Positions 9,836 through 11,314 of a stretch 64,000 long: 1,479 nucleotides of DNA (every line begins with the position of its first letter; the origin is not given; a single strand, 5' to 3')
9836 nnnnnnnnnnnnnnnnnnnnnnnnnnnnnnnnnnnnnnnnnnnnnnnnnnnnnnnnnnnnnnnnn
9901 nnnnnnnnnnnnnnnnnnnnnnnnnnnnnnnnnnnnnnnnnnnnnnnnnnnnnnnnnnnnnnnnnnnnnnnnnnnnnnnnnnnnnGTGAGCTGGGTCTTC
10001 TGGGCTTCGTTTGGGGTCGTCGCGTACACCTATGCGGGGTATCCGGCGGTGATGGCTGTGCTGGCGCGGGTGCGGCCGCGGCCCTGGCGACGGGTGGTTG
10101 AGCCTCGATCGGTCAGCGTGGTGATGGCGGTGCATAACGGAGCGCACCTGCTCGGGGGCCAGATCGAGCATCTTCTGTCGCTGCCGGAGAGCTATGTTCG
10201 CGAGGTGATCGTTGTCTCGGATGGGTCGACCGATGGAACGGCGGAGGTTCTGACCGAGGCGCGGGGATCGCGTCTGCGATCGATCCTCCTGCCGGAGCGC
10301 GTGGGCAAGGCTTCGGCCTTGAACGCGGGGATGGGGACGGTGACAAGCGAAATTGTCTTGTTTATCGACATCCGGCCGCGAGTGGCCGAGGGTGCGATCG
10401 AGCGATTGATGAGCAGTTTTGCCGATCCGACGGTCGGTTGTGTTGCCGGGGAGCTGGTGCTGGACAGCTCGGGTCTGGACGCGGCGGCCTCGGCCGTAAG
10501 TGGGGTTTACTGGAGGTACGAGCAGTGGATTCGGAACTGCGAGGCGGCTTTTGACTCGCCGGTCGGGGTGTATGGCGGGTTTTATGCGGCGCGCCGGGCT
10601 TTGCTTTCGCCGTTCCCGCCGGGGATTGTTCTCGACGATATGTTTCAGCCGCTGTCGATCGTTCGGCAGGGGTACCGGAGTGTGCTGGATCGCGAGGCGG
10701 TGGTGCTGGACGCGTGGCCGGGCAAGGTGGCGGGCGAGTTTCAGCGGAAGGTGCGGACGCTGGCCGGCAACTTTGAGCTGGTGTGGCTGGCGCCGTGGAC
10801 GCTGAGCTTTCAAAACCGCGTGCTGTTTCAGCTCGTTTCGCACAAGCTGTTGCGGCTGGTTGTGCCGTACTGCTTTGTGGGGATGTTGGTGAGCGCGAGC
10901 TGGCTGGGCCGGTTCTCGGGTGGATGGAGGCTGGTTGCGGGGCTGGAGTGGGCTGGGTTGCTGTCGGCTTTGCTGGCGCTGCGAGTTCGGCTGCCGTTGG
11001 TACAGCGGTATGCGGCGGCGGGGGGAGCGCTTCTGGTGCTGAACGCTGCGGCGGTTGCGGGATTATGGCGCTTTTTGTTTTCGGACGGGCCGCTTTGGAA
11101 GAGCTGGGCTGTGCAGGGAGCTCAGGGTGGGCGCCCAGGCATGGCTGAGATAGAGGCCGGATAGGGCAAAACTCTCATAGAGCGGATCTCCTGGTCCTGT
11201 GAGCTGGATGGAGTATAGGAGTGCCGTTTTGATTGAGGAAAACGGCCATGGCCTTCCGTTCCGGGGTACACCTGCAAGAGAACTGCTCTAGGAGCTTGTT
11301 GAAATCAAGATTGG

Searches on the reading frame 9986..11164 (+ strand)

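Call 7: search_protein_families(library=pfam, proteins=[window:9986-11164:+], max_evalue=0.001)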
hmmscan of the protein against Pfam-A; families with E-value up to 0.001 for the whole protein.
window:9986-11164:+ (392 aa): 2 families
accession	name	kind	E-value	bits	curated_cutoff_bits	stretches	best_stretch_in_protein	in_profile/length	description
PF00535.33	Glycos_transf_2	-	8.6e-19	68.5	23.3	1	44-171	1-129/168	Glycosyl transferase family 2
PF13641.12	Glyco_tranf_2_3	-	1.2e-07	32.4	27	1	40-257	1-226/230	Glycosyltransferase like family 2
